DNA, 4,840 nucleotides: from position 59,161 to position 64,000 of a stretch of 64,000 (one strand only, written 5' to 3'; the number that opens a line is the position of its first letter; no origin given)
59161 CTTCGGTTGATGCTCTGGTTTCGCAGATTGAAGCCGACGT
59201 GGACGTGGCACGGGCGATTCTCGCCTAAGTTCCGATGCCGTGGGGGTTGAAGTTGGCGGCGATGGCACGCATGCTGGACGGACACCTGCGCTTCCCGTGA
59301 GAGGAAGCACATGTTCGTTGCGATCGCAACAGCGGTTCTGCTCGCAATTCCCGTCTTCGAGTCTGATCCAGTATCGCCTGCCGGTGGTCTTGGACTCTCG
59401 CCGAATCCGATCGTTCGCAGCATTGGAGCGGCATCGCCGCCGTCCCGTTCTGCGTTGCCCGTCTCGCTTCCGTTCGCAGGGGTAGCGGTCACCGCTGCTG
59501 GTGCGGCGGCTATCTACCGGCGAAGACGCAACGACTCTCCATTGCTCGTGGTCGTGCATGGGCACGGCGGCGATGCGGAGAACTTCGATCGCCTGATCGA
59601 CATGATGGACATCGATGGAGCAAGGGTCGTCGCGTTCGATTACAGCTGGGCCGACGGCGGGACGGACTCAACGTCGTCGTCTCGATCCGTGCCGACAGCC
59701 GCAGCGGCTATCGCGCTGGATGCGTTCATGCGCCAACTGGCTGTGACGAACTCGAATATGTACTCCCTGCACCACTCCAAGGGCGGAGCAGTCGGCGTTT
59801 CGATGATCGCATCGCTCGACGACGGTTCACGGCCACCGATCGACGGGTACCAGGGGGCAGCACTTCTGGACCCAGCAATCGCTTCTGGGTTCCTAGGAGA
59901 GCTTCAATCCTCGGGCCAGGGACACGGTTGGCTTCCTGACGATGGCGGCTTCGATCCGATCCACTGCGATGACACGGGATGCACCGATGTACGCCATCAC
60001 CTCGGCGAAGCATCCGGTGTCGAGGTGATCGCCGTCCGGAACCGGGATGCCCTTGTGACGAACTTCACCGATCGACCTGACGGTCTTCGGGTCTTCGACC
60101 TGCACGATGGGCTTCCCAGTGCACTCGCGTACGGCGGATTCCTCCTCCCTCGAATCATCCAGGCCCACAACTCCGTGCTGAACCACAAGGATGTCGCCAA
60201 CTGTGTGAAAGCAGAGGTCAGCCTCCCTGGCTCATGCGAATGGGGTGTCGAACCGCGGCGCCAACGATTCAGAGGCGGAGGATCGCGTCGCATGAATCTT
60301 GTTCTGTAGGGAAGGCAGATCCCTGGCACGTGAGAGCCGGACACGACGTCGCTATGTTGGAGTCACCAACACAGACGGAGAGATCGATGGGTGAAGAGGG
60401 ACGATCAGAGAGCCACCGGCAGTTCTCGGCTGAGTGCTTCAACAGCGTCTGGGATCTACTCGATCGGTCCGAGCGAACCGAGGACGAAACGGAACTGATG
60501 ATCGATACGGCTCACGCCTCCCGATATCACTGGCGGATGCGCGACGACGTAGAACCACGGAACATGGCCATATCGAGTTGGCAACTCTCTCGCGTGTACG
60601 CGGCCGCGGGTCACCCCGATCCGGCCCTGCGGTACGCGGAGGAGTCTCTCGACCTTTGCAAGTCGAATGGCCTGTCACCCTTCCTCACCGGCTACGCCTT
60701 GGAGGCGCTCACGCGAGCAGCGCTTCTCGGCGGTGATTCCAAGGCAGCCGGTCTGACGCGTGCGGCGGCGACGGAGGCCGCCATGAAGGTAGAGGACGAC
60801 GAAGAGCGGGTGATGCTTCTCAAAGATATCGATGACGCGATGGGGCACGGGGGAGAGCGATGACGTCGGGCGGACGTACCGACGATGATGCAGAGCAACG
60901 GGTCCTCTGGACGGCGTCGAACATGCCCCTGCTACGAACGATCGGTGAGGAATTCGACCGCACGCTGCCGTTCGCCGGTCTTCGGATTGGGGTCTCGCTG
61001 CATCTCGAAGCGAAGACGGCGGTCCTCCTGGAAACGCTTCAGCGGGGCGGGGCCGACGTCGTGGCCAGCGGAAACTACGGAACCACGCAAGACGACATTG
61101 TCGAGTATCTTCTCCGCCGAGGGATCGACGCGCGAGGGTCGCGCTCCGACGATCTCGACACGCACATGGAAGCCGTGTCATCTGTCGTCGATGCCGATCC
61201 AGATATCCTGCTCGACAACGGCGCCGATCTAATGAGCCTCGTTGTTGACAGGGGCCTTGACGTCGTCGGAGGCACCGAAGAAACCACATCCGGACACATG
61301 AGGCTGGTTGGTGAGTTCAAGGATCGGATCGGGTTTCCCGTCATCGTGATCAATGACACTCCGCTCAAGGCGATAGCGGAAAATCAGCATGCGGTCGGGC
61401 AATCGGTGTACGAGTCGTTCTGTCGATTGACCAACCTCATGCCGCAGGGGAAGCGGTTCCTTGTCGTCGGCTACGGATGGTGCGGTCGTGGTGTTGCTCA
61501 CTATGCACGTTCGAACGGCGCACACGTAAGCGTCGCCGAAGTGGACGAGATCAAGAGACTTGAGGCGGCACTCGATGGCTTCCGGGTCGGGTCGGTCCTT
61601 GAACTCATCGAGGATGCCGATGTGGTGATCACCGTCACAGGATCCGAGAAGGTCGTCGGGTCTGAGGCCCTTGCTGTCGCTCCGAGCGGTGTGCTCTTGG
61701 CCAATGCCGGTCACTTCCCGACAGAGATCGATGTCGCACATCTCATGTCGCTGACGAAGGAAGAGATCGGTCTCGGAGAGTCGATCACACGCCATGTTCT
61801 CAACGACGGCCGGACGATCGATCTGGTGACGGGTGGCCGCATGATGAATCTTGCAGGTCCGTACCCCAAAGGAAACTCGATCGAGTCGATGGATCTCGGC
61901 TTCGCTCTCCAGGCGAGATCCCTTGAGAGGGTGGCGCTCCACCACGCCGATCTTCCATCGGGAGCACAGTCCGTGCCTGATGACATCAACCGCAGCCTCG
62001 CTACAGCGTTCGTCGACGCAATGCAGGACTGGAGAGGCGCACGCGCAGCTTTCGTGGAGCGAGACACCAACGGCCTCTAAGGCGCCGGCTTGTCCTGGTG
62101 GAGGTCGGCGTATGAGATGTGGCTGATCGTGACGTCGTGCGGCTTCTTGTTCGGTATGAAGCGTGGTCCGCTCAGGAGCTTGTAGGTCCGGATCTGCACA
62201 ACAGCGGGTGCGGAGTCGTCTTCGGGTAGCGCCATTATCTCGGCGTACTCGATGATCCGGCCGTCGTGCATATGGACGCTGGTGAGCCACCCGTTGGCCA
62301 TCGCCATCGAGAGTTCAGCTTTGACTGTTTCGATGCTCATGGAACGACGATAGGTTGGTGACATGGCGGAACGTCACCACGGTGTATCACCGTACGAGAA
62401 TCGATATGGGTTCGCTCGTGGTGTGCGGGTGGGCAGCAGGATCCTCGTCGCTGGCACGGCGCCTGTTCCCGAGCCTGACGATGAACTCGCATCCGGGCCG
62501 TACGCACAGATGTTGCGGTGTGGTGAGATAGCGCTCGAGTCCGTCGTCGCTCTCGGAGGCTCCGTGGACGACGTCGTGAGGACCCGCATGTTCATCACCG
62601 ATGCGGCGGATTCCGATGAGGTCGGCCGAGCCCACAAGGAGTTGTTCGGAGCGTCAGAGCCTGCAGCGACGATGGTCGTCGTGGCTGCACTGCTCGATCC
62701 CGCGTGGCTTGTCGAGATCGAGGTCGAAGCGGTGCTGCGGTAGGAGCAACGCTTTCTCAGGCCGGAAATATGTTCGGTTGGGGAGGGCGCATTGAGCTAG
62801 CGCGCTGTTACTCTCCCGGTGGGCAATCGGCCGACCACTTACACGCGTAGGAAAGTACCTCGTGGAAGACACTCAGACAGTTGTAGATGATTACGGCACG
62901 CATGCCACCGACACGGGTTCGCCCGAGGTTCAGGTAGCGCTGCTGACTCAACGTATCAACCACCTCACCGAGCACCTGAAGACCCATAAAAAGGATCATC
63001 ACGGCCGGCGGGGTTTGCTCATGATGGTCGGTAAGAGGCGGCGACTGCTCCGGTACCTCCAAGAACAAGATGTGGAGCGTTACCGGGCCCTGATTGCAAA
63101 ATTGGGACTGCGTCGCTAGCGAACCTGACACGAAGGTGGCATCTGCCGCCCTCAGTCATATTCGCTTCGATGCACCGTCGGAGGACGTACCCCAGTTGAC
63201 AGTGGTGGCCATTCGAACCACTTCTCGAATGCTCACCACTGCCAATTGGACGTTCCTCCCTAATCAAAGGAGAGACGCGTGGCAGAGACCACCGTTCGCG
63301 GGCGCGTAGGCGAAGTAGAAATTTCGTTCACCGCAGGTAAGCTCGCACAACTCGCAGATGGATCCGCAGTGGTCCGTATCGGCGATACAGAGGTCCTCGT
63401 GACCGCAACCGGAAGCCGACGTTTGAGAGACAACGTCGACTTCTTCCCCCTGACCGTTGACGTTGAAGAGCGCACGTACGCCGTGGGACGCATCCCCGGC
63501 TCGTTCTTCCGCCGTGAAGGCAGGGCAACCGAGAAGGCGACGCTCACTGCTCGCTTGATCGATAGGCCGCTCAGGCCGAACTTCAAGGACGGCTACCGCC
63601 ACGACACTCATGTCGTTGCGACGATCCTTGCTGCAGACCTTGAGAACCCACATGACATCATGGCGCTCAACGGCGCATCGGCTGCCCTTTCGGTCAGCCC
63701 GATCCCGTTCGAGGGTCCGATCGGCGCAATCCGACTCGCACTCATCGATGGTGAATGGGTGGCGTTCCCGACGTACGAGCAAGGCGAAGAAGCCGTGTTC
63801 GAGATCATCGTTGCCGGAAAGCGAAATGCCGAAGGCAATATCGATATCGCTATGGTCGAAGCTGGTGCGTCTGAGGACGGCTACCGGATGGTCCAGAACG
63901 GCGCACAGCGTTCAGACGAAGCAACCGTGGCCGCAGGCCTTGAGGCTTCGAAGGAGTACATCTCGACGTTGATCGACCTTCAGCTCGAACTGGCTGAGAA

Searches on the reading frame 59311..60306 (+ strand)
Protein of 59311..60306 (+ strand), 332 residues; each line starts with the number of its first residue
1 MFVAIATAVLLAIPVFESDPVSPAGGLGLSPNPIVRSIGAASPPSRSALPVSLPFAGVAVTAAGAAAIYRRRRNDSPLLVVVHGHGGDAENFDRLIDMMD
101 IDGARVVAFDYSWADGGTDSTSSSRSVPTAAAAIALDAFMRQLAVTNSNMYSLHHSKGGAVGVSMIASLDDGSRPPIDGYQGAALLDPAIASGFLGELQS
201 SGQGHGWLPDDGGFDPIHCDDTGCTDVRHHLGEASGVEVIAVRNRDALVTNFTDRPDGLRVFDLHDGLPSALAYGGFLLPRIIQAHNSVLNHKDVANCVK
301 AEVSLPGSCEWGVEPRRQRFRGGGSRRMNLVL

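Call 31: search_protein_families(library=ncbifam, proteins=[window:59311-60306:+], max_evalue=1e-25)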
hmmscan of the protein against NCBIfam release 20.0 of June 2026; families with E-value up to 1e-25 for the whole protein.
window:59311-60306:+ (332 aa): 0 families

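Call 32: search_protein_families(library=pfam, proteins=[window:59311-60306:+], max_evalue=0.001)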
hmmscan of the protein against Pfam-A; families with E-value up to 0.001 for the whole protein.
window:59311-60306:+ (332 aa): 0 families

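Call 50: search_protein_families(library=ncbifam, proteins=[window:59311-60306:+], max_evalue=0.001)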
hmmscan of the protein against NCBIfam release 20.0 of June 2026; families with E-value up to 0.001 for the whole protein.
window:59311-60306:+ (332 aa): 3 families
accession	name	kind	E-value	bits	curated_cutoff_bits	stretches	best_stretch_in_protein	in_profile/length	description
NF011457.0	PRK14875.1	equivalog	2.7e-05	23.3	307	1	72-166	128-216/372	acetoin dehydrogenase dihydrolipoyllysine-residue acetyltransferase subunit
NF050089.1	i_nPHAscl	equivalog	8.1e-05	21.8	300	1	64-169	6-105/288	intracellular short-chain-length polyhydroxyalkanoate depolymerase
TIGR03056.1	bchO_mg_che_rel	equivalog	0.00019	20.6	172.55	1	73-168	25-115/278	alpha/beta fold hydrolase BchO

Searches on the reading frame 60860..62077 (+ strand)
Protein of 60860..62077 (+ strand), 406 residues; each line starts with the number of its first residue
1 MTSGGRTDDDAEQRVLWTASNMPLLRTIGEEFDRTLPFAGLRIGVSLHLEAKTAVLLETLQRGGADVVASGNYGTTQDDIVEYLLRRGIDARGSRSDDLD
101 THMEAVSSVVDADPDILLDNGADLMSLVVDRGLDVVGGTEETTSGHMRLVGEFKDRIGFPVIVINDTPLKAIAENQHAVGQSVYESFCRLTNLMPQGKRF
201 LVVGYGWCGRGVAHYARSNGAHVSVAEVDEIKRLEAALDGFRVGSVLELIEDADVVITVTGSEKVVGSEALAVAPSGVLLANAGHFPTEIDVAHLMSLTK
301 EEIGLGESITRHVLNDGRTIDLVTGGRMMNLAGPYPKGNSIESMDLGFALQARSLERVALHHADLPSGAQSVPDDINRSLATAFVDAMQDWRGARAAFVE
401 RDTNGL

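Call 31: search_protein_families(library=ncbifam, proteins=[window:60860-62077:+], max_evalue=1e-25)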
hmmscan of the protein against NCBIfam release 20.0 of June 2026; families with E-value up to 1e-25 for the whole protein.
window:60860-62077:+ (406 aa): 4 families
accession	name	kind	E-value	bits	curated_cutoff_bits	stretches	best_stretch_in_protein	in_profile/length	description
NF004005.0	PRK05476.2-3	equivalog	4.2e-102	342.1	275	1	10-388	15-397/418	adenosylhomocysteinase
TIGR00936.1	ahcY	equivalog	6.9e-93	311.7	497.6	1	11-388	12-394/416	adenosylhomocysteinase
NF004010.0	PRK05476.3-3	equivalog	1.4e-48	165.9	512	1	9-388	16-408/432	adenosylhomocysteinase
NF004009.0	PRK05476.3-2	equivalog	2.4e-46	158.6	485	1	17-398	84-463/487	adenosylhomocysteinase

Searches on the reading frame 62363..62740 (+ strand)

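Call 31: search_protein_families(library=ncbifam, proteins=[window:62363-62740:+], max_evalue=1e-25)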
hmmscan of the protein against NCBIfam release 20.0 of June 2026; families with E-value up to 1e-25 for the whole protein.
window:62363-62740:+ (126 aa): 0 families

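Call 32: search_protein_families(library=pfam, proteins=[window:62363-62740:+], max_evalue=0.001)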
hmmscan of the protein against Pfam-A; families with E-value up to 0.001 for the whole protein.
window:62363-62740:+ (126 aa): 1 family
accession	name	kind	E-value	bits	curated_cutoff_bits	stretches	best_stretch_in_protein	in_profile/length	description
PF01042.26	Ribonuc_L-PSP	-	3.3e-17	63.1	27.3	1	16-124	10-120/121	Endoribonuclease L-PSP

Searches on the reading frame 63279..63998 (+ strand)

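Call 31: search_protein_families(library=ncbifam, proteins=[window:63279-63998:+], max_evalue=1e-25)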
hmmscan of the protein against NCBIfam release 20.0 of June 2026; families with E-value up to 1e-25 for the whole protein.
window:63279-63998:+ (240 aa): 3 families
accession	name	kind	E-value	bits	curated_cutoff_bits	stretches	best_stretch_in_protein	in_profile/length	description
TIGR02696.1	pppGpp_PNP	exception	3.3e-83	280.3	1106.75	1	7-240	11-246/720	guanosine pentaphosphate synthetase I/polyribonucleotide nucleotidyltransferase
NF008805.1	PRK11824.1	equivalog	5.1e-76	256.5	471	1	10-239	6-218/683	polyribonucleotide nucleotidyltransferase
TIGR03591.1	polynuc_phos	equivalog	5.8e-72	243.1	525.05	1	10-227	2-213/689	polyribonucleotide nucleotidyltransferase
